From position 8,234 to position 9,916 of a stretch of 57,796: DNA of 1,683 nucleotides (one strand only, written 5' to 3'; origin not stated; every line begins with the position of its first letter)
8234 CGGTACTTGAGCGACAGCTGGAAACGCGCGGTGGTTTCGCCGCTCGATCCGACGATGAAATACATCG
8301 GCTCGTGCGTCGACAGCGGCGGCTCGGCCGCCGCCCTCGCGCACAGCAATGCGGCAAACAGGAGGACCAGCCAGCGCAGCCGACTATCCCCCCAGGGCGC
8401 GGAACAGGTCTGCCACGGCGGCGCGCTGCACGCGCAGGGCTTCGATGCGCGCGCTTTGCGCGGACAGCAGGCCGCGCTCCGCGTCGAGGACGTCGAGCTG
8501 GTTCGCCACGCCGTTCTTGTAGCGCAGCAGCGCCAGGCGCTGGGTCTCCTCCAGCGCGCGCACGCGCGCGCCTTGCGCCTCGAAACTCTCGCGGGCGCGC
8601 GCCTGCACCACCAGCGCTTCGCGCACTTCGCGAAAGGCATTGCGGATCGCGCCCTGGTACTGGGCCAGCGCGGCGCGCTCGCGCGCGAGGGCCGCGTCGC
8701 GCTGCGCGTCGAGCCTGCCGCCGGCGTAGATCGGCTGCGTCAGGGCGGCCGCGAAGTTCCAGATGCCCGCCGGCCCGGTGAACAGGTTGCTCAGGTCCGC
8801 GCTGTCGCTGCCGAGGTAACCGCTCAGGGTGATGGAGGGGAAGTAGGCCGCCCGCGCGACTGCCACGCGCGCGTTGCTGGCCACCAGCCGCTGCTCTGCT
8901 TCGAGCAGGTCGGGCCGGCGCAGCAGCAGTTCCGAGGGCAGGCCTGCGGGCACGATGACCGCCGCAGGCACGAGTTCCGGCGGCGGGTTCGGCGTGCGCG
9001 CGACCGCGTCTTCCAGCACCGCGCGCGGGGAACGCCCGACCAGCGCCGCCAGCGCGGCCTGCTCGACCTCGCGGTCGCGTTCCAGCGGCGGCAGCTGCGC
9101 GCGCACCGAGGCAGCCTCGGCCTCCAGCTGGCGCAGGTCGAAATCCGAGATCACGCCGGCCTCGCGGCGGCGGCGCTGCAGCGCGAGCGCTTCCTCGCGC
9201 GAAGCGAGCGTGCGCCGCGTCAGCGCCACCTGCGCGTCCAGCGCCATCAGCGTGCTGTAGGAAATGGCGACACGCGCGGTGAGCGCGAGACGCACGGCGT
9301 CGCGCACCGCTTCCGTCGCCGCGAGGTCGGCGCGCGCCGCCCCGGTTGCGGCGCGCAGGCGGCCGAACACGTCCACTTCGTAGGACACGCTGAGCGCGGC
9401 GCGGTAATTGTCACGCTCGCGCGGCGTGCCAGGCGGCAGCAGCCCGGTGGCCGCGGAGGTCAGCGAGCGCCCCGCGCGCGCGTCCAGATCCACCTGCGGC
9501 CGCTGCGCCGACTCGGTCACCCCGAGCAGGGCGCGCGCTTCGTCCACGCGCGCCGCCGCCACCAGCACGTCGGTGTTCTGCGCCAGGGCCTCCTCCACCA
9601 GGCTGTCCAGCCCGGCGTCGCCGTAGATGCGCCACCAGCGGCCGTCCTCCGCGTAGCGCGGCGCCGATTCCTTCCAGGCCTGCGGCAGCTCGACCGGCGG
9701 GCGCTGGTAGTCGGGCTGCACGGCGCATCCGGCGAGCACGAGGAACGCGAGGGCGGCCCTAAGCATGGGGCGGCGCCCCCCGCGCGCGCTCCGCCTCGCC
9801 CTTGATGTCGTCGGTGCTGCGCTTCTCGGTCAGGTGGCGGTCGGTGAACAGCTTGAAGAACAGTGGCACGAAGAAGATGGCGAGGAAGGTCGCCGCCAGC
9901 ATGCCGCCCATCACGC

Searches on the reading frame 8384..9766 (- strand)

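Call 61: search_protein_families(library=pfam, proteins=[window:8384-9766:-], max_evalue=0.00001)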
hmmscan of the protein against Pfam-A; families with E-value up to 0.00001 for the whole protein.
window:8384-9766:- (460 aa): 1 family
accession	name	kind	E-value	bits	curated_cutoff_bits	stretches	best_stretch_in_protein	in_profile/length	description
PF02321.23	OEP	-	2.4e-47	161.6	22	2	279-459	7-187/187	Outer membrane efflux protein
